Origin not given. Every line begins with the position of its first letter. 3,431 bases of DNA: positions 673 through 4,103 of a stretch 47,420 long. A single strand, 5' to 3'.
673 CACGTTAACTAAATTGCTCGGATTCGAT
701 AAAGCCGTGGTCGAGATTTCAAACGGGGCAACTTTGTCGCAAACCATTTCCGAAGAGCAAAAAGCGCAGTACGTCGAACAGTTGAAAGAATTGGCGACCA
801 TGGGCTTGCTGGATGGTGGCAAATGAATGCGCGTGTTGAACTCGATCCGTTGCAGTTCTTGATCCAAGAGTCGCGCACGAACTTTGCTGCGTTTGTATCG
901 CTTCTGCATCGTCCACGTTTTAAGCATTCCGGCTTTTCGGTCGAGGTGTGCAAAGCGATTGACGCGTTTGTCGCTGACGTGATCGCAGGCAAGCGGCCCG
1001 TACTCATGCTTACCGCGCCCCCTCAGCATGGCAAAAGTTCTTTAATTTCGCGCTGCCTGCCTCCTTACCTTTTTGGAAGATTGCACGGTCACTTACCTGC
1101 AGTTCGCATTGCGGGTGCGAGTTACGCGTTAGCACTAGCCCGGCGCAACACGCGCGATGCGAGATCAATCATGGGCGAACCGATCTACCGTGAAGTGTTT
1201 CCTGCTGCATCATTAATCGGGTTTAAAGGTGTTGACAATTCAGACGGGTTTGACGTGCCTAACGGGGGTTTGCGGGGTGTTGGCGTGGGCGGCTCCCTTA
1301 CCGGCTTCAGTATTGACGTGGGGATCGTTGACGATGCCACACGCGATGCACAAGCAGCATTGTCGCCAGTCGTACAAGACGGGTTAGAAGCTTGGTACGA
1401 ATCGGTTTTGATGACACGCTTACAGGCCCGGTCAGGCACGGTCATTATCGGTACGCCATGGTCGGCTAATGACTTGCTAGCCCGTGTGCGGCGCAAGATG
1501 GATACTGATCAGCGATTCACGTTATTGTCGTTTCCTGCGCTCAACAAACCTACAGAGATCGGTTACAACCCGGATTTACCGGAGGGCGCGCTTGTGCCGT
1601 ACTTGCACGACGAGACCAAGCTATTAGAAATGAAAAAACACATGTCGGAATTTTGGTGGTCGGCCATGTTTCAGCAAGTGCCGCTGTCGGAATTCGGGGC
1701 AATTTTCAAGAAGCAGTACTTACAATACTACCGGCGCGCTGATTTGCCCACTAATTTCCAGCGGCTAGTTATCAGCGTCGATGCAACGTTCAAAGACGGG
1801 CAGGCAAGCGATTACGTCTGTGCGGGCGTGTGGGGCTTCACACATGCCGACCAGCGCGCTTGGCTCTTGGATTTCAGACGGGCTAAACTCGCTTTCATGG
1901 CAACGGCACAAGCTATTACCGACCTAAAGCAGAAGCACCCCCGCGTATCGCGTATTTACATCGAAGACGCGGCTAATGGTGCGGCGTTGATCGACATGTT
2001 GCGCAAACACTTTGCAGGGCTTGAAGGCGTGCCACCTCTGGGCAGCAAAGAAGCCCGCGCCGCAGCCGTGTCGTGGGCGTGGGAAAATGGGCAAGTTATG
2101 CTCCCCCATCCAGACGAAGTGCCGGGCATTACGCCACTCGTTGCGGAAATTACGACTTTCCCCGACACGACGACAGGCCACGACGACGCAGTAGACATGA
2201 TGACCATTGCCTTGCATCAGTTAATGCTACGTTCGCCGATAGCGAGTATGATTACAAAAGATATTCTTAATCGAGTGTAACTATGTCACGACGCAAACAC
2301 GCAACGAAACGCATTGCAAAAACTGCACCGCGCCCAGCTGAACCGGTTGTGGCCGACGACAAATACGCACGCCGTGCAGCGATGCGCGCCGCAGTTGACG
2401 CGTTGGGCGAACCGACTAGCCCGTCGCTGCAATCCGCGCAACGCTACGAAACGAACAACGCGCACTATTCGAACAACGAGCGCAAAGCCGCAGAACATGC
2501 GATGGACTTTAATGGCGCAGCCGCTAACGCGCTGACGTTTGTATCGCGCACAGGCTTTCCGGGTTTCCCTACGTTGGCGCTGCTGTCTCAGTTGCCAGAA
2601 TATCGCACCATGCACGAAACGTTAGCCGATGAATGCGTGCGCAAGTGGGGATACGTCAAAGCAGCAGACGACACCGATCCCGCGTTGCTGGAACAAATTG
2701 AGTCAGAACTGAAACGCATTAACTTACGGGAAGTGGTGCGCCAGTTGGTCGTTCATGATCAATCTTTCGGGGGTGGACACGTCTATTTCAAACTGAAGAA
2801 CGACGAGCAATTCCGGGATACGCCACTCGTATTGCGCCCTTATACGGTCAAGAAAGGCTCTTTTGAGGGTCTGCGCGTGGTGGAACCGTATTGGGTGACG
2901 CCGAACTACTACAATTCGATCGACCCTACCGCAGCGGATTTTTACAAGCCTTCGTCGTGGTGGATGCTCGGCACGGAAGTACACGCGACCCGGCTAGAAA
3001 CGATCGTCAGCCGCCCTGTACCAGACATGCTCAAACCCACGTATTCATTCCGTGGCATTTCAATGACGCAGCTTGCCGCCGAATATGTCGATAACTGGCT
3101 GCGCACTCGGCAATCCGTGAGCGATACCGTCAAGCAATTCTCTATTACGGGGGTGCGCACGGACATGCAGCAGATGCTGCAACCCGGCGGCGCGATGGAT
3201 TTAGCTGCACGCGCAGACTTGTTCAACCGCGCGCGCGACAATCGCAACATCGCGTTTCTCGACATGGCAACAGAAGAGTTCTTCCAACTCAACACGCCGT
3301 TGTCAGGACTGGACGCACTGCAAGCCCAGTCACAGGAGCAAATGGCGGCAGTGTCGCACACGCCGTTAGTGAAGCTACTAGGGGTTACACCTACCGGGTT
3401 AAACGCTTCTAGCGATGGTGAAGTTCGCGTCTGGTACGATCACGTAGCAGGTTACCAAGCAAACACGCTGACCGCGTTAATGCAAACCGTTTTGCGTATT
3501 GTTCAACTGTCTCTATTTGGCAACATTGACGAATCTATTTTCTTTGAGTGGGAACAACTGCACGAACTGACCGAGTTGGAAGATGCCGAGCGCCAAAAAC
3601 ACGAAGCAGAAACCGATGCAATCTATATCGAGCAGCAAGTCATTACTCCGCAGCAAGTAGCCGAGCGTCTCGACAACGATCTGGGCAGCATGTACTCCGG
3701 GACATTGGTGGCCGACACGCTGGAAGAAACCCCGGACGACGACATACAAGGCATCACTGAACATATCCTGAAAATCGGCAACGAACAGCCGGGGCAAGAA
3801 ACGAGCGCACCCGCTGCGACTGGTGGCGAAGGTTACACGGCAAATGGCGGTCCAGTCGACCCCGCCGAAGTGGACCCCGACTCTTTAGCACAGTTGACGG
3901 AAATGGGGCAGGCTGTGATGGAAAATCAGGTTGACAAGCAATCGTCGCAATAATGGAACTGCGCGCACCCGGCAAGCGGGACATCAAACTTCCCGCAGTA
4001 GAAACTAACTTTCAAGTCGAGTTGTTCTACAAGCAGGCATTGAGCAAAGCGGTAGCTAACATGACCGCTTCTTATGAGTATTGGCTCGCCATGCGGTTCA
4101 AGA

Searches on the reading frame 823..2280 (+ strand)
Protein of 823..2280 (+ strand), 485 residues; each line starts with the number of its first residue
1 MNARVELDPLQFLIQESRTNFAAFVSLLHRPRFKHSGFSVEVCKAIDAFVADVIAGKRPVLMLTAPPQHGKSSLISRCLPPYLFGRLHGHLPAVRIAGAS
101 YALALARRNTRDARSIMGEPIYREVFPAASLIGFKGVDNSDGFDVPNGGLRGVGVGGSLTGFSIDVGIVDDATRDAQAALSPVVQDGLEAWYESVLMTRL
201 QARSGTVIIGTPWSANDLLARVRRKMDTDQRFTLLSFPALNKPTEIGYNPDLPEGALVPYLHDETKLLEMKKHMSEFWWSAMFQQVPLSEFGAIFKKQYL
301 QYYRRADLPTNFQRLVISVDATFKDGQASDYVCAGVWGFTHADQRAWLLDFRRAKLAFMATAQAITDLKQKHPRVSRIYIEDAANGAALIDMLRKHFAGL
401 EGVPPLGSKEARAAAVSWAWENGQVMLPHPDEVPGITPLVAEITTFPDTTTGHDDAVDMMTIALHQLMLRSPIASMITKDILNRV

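Call 11: search_protein_families(library=phrogs, proteins=[window:823-2280:+])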
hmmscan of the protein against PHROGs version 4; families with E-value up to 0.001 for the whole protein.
window:823-2280:+ (485 aa): 5 families
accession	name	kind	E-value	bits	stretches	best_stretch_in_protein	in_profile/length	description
phrog_38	-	head and packaging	7.5e-90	303.6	1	9-472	266-708/760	terminase large subunit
phrog_5573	-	head and packaging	3.1e-37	129.4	1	256-467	26-234/250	terminase large subunit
phrog_4758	-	head and packaging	2.9e-33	116.2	1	15-244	14-240/243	terminase large subunit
phrog_30251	-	head and packaging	9.6e-13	48.2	1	17-389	17-375/799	terminase large subunit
phrog_979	-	head and packaging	3.6e-09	36.8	1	293-479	414-611/642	terminase large subunit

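Call 51: find_related_loci(query=A1, collection=viral_contigs, flank=3500)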
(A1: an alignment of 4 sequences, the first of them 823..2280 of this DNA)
Query A1 (485 aa) in viral_contigs; peptide patterns used: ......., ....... (x = any residue, [..] = any of these).
121 stretches matched a pattern; 60 encode a relative of the query (tblastn E <= 1e-3); 58 distinct loci.
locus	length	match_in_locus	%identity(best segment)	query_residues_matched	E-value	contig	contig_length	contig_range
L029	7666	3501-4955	97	1-485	0e+0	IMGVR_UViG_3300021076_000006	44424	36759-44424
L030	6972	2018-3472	97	1-485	0e+0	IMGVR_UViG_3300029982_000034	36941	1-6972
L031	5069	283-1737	97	1-485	0e+0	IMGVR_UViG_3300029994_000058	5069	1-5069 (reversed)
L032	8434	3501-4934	77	7-484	0e+0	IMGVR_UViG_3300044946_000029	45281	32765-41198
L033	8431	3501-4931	74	6-482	0e+0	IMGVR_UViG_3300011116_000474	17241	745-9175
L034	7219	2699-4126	76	7-482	0e+0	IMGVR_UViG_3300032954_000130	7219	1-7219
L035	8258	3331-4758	75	7-482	0e+0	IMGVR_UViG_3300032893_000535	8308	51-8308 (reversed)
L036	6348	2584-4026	74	2-482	0e+0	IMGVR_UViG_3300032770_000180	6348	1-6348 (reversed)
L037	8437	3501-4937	73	7-484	0e+0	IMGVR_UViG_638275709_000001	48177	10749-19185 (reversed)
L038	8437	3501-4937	74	7-484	0e+0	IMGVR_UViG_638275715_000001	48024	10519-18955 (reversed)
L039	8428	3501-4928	73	7-482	0e+0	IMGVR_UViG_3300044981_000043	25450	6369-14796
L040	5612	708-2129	73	7-482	0e+0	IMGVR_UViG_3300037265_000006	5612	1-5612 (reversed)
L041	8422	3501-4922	73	7-482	0e+0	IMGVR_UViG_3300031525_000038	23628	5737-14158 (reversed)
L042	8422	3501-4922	73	7-482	0e+0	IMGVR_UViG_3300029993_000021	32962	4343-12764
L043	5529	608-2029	73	7-482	0e+0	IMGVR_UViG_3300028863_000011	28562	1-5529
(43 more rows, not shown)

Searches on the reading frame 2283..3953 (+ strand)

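Call 11: search_protein_families(library=phrogs, proteins=[window:2283-3953:+])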
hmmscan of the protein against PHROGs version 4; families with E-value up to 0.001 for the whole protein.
window:2283-3953:+ (556 aa): 7 families
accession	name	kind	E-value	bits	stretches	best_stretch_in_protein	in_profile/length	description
phrog_15528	-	head and packaging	2.9e-131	440.4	1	46-552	21-533/794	portal protein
phrog_146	-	head and packaging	2e-104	351.6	1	64-487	14-446/587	portal protein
phrog_30637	-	unknown function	3.7e-72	244.6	1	230-486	2-259/1119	-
phrog_4660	-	head and packaging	2.2e-40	139.7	1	90-549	106-561/765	minor head protein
phrog_12751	-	unknown function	4.7e-15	56.5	1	307-485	63-240/283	-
phrog_220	-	head and packaging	8.2e-10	38.3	1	241-460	210-433/1338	minor head protein and DNA pilot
phrog_15615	-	head and packaging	7.5e-05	23.2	1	113-247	53-183/194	virion structural protein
